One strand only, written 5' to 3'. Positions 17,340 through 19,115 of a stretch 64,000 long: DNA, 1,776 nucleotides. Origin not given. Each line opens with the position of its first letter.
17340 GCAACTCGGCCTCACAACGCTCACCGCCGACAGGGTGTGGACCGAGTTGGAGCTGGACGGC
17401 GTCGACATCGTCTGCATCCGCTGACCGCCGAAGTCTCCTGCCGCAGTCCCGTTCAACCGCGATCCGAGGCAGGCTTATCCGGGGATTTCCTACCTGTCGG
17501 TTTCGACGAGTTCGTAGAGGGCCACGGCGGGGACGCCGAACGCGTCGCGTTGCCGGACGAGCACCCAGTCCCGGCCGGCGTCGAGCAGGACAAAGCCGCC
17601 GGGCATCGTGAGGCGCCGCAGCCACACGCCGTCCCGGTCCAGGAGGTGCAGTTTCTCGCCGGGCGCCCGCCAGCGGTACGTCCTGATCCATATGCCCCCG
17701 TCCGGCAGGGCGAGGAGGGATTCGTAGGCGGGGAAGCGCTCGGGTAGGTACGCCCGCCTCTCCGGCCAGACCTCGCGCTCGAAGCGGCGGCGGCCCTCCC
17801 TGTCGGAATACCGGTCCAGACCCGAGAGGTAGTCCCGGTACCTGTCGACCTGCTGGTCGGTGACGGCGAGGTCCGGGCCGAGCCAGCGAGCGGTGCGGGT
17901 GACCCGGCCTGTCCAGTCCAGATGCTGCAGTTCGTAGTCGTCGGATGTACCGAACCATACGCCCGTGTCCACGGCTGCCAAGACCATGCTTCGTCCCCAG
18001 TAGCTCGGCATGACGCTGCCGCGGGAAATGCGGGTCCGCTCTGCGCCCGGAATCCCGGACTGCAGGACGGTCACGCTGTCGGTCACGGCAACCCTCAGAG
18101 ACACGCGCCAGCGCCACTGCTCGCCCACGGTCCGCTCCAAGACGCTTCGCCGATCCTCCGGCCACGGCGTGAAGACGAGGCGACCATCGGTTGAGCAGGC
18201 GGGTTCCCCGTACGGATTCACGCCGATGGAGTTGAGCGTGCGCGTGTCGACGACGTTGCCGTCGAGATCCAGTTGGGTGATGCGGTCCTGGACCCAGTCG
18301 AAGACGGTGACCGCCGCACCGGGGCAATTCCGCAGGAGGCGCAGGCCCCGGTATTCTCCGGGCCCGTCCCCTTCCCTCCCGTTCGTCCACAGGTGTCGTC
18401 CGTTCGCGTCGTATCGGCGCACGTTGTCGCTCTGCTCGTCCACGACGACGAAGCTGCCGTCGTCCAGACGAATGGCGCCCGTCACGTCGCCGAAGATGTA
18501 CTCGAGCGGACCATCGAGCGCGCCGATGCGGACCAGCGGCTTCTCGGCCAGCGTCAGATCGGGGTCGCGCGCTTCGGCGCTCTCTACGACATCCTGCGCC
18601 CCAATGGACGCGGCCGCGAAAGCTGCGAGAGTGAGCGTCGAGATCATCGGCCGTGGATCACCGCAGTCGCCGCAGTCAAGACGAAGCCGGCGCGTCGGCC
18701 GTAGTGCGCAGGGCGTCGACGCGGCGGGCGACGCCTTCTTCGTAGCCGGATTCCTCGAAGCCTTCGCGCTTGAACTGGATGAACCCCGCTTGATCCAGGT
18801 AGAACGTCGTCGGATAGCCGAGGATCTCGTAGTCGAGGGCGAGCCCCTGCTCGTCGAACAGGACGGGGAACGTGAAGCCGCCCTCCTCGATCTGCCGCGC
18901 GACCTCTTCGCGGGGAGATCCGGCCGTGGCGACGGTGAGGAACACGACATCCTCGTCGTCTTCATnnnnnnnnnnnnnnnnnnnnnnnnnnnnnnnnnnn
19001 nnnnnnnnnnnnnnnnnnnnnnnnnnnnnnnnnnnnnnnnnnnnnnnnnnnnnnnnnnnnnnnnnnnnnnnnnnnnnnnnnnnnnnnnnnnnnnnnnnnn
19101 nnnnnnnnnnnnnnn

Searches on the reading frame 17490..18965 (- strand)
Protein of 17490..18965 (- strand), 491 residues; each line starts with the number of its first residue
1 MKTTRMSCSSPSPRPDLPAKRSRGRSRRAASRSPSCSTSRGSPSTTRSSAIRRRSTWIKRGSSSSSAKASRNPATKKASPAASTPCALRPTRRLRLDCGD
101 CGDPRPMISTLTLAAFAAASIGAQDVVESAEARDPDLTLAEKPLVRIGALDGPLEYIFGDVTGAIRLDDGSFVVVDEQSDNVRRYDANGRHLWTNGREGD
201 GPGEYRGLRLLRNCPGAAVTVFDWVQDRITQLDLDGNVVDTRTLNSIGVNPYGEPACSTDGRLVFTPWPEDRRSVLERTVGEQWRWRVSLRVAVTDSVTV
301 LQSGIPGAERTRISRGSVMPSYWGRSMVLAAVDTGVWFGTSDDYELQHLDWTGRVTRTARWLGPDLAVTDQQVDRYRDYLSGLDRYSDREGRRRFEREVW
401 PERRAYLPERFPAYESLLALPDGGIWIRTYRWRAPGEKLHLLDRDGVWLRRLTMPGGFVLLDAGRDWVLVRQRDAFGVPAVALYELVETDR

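Call 12: search_protein_families(library=pfam, proteins=[window:17490-18965:-], max_evalue=0.001)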
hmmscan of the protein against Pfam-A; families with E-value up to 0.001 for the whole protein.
window:17490-18965:- (491 aa): 0 families

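Call 29: search_protein_families(library=pfam, proteins=[window:17490-18965:-], max_evalue=1)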
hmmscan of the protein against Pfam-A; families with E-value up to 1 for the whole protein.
window:17490-18965:- (491 aa): 2 families
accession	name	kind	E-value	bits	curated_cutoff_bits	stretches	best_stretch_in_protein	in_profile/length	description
PF17170.10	DUF5128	-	0.15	11.7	22.9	1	164-244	48-130/321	6-bladed beta-propeller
PF12378.14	P1_N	-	0.37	10.6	24.8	1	168-195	11-38/286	Mycoplasma adhesin P1, N-terminal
